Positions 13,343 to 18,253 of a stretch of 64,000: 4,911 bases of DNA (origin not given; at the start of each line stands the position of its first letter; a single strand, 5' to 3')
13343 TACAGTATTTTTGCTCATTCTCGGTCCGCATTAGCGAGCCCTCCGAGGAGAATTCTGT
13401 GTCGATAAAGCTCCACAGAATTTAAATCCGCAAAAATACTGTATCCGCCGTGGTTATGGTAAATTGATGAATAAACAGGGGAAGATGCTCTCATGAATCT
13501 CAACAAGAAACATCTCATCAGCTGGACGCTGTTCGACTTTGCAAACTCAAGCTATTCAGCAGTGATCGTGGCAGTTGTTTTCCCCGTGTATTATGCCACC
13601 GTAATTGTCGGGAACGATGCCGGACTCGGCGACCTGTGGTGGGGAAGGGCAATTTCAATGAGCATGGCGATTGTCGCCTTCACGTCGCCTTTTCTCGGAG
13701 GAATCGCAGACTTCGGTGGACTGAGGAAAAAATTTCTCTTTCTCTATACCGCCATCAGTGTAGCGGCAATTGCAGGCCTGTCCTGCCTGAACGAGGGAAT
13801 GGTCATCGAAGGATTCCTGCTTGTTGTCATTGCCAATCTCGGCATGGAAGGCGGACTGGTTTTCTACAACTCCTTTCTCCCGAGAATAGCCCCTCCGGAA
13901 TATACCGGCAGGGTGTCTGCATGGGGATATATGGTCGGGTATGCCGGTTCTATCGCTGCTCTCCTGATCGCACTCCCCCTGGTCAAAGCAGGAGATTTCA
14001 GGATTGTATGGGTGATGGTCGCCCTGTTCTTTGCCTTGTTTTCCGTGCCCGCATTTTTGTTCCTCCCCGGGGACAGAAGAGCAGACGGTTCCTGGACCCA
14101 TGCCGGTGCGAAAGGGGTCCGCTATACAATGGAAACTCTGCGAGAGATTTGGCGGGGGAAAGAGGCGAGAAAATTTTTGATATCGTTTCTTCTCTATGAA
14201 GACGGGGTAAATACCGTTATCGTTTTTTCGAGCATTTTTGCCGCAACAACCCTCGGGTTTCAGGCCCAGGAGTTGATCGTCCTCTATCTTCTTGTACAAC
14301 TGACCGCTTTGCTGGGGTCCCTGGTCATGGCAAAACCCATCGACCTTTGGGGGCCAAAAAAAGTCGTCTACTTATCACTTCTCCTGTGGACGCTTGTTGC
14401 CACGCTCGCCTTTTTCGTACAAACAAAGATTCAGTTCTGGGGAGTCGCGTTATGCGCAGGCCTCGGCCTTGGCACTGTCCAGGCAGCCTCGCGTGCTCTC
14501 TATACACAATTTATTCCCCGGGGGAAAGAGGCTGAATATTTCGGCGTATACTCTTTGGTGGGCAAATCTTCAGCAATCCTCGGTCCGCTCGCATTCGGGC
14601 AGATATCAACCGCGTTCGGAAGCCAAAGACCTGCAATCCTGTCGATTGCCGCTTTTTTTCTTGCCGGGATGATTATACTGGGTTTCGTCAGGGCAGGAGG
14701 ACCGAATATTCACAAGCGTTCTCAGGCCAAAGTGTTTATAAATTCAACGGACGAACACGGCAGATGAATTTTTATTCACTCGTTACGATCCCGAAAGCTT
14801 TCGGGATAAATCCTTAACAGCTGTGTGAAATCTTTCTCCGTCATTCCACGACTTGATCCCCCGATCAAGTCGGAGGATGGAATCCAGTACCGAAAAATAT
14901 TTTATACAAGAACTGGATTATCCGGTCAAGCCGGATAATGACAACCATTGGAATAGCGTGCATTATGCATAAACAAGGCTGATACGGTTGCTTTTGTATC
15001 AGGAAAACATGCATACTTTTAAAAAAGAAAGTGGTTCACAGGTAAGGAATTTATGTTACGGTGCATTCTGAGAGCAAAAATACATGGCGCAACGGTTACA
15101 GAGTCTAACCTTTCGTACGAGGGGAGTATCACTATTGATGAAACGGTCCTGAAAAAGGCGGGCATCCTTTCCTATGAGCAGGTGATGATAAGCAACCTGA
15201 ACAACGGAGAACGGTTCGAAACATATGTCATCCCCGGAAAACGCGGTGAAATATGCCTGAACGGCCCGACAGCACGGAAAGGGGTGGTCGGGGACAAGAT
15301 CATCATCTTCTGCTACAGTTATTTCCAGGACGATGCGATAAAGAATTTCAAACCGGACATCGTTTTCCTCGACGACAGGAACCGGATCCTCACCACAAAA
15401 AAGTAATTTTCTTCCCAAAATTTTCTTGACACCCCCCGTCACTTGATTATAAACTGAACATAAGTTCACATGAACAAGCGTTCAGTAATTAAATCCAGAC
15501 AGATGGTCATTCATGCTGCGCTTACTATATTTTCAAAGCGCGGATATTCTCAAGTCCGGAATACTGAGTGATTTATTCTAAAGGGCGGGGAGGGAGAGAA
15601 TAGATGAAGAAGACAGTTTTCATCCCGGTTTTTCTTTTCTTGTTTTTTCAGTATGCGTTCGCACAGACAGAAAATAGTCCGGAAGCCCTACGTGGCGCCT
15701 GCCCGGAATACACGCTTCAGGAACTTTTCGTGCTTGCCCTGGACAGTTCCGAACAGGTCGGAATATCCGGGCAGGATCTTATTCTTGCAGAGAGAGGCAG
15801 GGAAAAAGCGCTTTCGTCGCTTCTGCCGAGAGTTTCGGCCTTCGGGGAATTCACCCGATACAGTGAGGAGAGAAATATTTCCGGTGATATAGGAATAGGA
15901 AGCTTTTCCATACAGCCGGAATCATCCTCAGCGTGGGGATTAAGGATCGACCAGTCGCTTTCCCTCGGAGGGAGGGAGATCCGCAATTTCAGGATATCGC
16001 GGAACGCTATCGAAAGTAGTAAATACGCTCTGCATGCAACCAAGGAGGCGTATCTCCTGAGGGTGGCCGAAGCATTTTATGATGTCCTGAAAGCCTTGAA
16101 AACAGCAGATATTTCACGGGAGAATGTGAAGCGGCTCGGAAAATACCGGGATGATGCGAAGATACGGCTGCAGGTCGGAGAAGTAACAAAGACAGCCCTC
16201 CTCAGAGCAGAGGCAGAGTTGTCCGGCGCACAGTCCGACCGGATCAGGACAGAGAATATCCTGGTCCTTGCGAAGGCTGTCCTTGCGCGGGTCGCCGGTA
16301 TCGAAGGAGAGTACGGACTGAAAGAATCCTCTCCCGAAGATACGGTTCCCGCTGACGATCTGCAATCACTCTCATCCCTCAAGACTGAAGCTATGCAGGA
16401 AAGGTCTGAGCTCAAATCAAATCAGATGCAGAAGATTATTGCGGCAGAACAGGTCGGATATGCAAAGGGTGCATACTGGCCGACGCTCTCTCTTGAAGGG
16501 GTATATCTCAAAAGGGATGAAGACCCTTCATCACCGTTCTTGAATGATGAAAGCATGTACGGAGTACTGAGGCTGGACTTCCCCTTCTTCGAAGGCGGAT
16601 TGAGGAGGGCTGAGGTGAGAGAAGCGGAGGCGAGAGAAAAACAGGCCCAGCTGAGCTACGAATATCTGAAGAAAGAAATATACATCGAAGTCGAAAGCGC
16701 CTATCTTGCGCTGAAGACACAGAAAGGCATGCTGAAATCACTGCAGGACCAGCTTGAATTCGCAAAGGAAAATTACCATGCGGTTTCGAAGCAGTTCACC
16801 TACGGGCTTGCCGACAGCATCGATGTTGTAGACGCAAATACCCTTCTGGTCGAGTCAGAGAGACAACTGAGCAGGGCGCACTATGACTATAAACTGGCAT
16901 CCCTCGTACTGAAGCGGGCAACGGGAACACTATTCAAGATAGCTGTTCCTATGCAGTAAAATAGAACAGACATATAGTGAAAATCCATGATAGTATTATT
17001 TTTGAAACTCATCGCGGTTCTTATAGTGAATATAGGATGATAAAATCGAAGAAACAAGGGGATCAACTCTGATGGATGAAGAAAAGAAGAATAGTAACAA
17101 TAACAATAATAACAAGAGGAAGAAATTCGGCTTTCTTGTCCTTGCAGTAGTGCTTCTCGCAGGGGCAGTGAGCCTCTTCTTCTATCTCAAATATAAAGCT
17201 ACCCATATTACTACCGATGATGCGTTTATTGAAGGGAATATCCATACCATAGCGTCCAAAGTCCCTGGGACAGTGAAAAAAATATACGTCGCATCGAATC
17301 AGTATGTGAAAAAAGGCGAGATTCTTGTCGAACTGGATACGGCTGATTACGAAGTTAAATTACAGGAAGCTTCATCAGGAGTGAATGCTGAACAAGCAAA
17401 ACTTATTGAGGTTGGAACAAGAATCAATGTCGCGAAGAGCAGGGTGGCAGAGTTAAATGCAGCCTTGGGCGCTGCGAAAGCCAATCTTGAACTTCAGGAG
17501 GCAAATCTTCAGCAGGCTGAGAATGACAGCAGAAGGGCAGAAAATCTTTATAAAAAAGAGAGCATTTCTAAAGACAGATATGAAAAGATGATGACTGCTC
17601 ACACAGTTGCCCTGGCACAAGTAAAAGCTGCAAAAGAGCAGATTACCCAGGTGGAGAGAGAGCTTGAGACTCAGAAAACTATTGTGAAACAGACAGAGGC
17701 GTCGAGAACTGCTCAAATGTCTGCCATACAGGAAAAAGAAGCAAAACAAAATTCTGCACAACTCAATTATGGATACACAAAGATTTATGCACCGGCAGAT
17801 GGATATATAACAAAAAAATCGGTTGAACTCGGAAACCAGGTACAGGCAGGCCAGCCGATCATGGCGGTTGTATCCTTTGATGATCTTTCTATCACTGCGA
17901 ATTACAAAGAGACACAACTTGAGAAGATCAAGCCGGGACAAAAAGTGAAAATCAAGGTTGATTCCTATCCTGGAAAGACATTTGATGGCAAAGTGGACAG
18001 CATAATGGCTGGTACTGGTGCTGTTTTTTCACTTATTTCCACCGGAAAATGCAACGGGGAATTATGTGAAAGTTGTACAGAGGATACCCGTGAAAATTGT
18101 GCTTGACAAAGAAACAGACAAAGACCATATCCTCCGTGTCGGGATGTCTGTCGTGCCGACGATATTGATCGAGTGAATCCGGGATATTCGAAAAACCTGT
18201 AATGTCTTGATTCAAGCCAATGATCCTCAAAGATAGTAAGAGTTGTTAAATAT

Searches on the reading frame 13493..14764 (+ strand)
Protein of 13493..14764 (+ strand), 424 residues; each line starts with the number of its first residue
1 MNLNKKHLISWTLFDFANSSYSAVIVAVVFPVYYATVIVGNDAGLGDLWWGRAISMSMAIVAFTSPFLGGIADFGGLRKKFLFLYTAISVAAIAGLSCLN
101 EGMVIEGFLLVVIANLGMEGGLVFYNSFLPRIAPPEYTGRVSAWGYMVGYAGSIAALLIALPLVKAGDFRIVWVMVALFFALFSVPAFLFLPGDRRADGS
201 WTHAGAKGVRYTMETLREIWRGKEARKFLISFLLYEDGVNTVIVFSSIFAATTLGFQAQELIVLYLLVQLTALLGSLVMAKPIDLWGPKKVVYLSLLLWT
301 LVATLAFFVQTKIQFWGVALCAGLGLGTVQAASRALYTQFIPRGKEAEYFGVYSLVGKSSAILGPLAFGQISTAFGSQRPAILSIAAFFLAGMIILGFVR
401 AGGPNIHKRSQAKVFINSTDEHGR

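Call 47: search_protein_families(library=pfam, proteins=[window:13493-14764:+], max_evalue=0.00001)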
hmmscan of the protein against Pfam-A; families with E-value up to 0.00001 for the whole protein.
window:13493-14764:+ (424 aa): 2 families
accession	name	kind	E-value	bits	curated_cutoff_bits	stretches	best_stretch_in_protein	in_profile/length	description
PF11700.14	ATG22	-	3.8e-58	197.8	24.1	1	54-400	77-473/482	Vacuole effluxer Atg22 like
PF07690.21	MFS_1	-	5.1e-20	72.1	33.4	2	231-404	5-177/347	Major Facilitator Superfamily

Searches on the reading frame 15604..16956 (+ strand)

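Call 47: search_protein_families(library=pfam, proteins=[window:15604-16956:+], max_evalue=0.00001)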
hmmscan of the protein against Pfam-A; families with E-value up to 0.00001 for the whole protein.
window:15604-16956:+ (451 aa): 1 family
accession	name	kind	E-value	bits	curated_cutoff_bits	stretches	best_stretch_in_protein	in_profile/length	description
PF02321.23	OEP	-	6.5e-54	183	22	2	258-441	3-187/187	Outer membrane efflux protein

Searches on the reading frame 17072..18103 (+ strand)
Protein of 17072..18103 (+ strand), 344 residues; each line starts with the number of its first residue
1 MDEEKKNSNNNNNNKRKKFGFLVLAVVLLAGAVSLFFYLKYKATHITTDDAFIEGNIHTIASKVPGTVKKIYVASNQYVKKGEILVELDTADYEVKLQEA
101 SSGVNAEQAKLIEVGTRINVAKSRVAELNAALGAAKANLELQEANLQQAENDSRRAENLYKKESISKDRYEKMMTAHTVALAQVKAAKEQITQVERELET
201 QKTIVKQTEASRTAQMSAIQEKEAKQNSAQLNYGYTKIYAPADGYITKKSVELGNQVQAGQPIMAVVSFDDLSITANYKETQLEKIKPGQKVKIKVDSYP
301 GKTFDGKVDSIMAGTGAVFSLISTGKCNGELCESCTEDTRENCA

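Call 47: search_protein_families(library=pfam, proteins=[window:17072-18103:+], max_evalue=0.00001)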
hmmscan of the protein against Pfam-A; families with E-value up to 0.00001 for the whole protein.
window:17072-18103:+ (344 aa): 4 families
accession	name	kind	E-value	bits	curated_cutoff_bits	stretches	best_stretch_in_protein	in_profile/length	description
PF16576.10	HlyD_D23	-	2.2e-20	73.3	30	1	234-312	107-185/214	Barrel-sandwich domain of CusB or HlyD membrane-fusion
PF13437.12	HlyD_3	-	2.9e-17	63.8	22.2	1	237-313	1-78/106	HlyD family secretion protein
PF13533.13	Biotin_lipoyl_2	-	1.9e-12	47.1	29.8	1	59-89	2-32/32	Biotin-lipoyl like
PF00364.28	Biotin_lipoyl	-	1.7e-06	28.2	22.1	0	59-88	44-73/73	Biotin-requiring enzyme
